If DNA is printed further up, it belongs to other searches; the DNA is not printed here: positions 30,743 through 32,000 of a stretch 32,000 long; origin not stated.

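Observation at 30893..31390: HisB phosphatase (HAD) domain has lost its catalytic residues while the IGP-dehydratase domain is intact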

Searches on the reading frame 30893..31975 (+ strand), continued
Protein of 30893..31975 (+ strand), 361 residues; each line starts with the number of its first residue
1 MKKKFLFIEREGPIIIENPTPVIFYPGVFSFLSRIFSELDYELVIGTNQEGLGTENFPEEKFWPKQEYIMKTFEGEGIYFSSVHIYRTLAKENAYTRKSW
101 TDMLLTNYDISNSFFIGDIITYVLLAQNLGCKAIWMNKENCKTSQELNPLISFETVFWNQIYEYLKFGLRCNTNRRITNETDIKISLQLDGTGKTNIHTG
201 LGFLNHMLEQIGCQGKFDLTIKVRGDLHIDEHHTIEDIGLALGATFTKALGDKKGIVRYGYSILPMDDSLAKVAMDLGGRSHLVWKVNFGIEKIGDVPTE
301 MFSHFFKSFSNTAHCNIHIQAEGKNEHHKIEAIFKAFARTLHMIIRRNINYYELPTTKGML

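Call 69: search_protein_families(library=ncbifam, proteins=[P0004, P0013, P0002, P0128], max_evalue=1e-10)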
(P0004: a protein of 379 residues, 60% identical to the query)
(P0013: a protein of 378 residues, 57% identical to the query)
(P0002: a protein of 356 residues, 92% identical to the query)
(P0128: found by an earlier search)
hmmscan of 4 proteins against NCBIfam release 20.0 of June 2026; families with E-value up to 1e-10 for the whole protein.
P0004 (379 aa): 19 families
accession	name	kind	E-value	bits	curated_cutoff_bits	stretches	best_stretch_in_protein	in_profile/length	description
NF003937.0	PRK05446.1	equivalog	1.3e-147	491.5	443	1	1-379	1-355/355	bifunctional histidinol-phosphatase/imidazoleglycerol-phosphate dehydratase HisB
NF002111.0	PRK00951.2-1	equivalog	3.1e-75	252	231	1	189-379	4-194/194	imidazoleglycerol-phosphate dehydratase HisB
NF002109.0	PRK00951.1-5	equivalog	6.4e-70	234.9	278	1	189-379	3-196/196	imidazoleglycerol-phosphate dehydratase HisB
NF002116.0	PRK00951.2-6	equivalog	1.8e-65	220.6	269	1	190-379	5-197/197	imidazoleglycerol-phosphate dehydratase HisB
NF002106.0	PRK00951.1-1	equivalog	6.6e-64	215.2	283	1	189-379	4-197/197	imidazoleglycerol-phosphate dehydratase HisB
NF002115.0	PRK00951.2-5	equivalog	4.4e-62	209.3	289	1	189-379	3-195/195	imidazoleglycerol-phosphate dehydratase HisB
NF002108.0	PRK00951.1-3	equivalog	6e-62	209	328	1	189-379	10-203/205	imidazoleglycerol-phosphate dehydratase HisB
NF002107.0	PRK00951.1-2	equivalog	8e-62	208.3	267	1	190-379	3-194/194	imidazoleglycerol-phosphate dehydratase HisB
NF002112.0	PRK00951.2-2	equivalog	2.4e-60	203.6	315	1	192-379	5-194/194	imidazoleglycerol-phosphate dehydratase HisB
NF002110.2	PRK00951.1-6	equivalog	2.7e-57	193.7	266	1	190-379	2-199/199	imidazoleglycerol-phosphate dehydratase HisB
NF002113.0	PRK00951.2-3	equivalog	2.1e-55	187.6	288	1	189-370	2-182/190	imidazoleglycerol-phosphate dehydratase HisB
NF002114.0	PRK00951.2-4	equivalog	1.7e-53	181.1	189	1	193-379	4-190/190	imidazoleglycerol-phosphate dehydratase HisB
NF010121.0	PRK13598.1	equivalog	2.8e-46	157.7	295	1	189-378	3-192/193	imidazoleglycerol-phosphate dehydratase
TIGR01261.1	hisB_Nterm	equivalog_domain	5.9e-46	155.9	140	1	4-151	2-149/161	histidinol-phosphatase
TIGR01656.1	Histidinol-ppas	subfamily_domain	1.2e-29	103.2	84.15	1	4-148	1-145/149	histidinol-phosphate phosphatase domain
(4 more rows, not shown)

P0013 (378 aa): 20 families
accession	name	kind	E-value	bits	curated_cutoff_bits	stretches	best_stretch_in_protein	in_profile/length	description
NF003937.0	PRK05446.1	equivalog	2.2e-160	533.5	443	1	1-378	2-355/355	bifunctional histidinol-phosphatase/imidazoleglycerol-phosphate dehydratase HisB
NF002111.0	PRK00951.2-1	equivalog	1.3e-78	263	231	1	188-378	4-194/194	imidazoleglycerol-phosphate dehydratase HisB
NF002109.0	PRK00951.1-5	equivalog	8.8e-75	250.8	278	1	188-378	3-196/196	imidazoleglycerol-phosphate dehydratase HisB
NF002106.0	PRK00951.1-1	equivalog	1.6e-69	233.5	283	1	187-378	3-197/197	imidazoleglycerol-phosphate dehydratase HisB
NF002116.0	PRK00951.2-6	equivalog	3.9e-67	226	269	1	188-378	4-197/197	imidazoleglycerol-phosphate dehydratase HisB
NF002108.0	PRK00951.1-3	equivalog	5.3e-65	219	328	1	187-378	9-203/205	imidazoleglycerol-phosphate dehydratase HisB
NF002115.0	PRK00951.2-5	equivalog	8.2e-64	214.9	289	1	188-378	3-195/195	imidazoleglycerol-phosphate dehydratase HisB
NF002107.0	PRK00951.1-2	equivalog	9.2e-64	214.7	267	1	188-378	2-194/194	imidazoleglycerol-phosphate dehydratase HisB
NF002112.0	PRK00951.2-2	equivalog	5.3e-61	205.8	315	1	192-378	6-194/194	imidazoleglycerol-phosphate dehydratase HisB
NF002110.2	PRK00951.1-6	equivalog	2.3e-60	203.7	266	1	189-378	2-199/199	imidazoleglycerol-phosphate dehydratase HisB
NF002113.0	PRK00951.2-3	equivalog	3.6e-60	203.1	288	1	188-377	2-189/190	imidazoleglycerol-phosphate dehydratase HisB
NF002114.0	PRK00951.2-4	equivalog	7e-59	198.6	189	1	192-378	4-190/190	imidazoleglycerol-phosphate dehydratase HisB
TIGR01261.1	hisB_Nterm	equivalog_domain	1.5e-49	167.6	140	1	3-149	2-148/161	histidinol-phosphatase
NF010121.0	PRK13598.1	equivalog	1.7e-43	148.6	295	1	188-378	3-193/193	imidazoleglycerol-phosphate dehydratase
TIGR01656.1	Histidinol-ppas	subfamily_domain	4.9e-31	107.6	84.15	1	4-146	2-144/149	histidinol-phosphate phosphatase domain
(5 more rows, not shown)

P0002 (356 aa): 14 families
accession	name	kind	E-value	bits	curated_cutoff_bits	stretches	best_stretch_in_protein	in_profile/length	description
NF003937.0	PRK05446.1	equivalog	1.9e-115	385.7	443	1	1-356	1-355/355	bifunctional histidinol-phosphatase/imidazoleglycerol-phosphate dehydratase HisB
NF002111.0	PRK00951.2-1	equivalog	2.4e-74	249.1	231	1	167-356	6-194/194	imidazoleglycerol-phosphate dehydratase HisB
NF002109.0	PRK00951.1-5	equivalog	1.5e-67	227.2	278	1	168-356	6-196/196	imidazoleglycerol-phosphate dehydratase HisB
NF002116.0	PRK00951.2-6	equivalog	2.5e-67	226.6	269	1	168-356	7-197/197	imidazoleglycerol-phosphate dehydratase HisB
NF002106.0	PRK00951.1-1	equivalog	1.9e-64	216.9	283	1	165-356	4-197/197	imidazoleglycerol-phosphate dehydratase HisB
NF002115.0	PRK00951.2-5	equivalog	2.4e-63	213.4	289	1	166-356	4-195/195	imidazoleglycerol-phosphate dehydratase HisB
NF002108.0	PRK00951.1-3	equivalog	1e-61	208.2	328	1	165-356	10-203/205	imidazoleglycerol-phosphate dehydratase HisB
NF002107.0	PRK00951.1-2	equivalog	2.8e-61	206.6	267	1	165-356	2-194/194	imidazoleglycerol-phosphate dehydratase HisB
NF002113.0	PRK00951.2-3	equivalog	8.3e-58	195.4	288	1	165-343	2-178/190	imidazoleglycerol-phosphate dehydratase HisB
NF002112.0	PRK00951.2-2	equivalog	5.8e-57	192.6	315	1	170-356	7-194/194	imidazoleglycerol-phosphate dehydratase HisB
NF002114.0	PRK00951.2-4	equivalog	9.3e-57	191.7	189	1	169-356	4-190/190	imidazoleglycerol-phosphate dehydratase HisB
NF002110.2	PRK00951.1-6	equivalog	3e-56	190.3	266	1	170-356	6-199/199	imidazoleglycerol-phosphate dehydratase HisB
NF010121.0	PRK13598.1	equivalog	2.8e-44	151.2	295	1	168-356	6-193/193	imidazoleglycerol-phosphate dehydratase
TIGR01261.1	hisB_Nterm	equivalog_domain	5.9e-18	64.9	140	1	4-137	2-152/161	histidinol-phosphatase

P0128 (352 aa): 14 families
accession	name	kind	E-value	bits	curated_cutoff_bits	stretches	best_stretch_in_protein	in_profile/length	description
NF003937.0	PRK05446.1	equivalog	2.3e-109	365.7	443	1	1-352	1-355/355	bifunctional histidinol-phosphatase/imidazoleglycerol-phosphate dehydratase HisB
NF002111.0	PRK00951.2-1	equivalog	4.6e-74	248.2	231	1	163-352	6-194/194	imidazoleglycerol-phosphate dehydratase HisB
NF002109.0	PRK00951.1-5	equivalog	2.9e-67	226.3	278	1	164-352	6-196/196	imidazoleglycerol-phosphate dehydratase HisB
NF002116.0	PRK00951.2-6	equivalog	6.3e-67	225.3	269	1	164-352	7-197/197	imidazoleglycerol-phosphate dehydratase HisB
NF002106.0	PRK00951.1-1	equivalog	3.7e-64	216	283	1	161-352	4-197/197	imidazoleglycerol-phosphate dehydratase HisB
NF002115.0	PRK00951.2-5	equivalog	1.2e-63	214.4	289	1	162-352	4-195/195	imidazoleglycerol-phosphate dehydratase HisB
NF002108.0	PRK00951.1-3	equivalog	6.4e-62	208.9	328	1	161-352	10-203/205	imidazoleglycerol-phosphate dehydratase HisB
NF002107.0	PRK00951.1-2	equivalog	1e-61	208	267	1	161-352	2-194/194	imidazoleglycerol-phosphate dehydratase HisB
NF002113.0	PRK00951.2-3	equivalog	1.7e-57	194.4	288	1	161-338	2-177/190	imidazoleglycerol-phosphate dehydratase HisB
NF002114.0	PRK00951.2-4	equivalog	1.5e-56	191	189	1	165-352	4-190/190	imidazoleglycerol-phosphate dehydratase HisB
NF002110.2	PRK00951.1-6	equivalog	1.8e-56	191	266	1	166-352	6-199/199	imidazoleglycerol-phosphate dehydratase HisB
NF002112.0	PRK00951.2-2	equivalog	2.9e-56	190.3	315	1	166-352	7-194/194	imidazoleglycerol-phosphate dehydratase HisB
NF010121.0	PRK13598.1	equivalog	7.4e-44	149.8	295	1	164-352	6-193/193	imidazoleglycerol-phosphate dehydratase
TIGR01261.1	hisB_Nterm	equivalog_domain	5.1e-12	45.6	140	1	4-133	2-152/161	histidinol-phosphatase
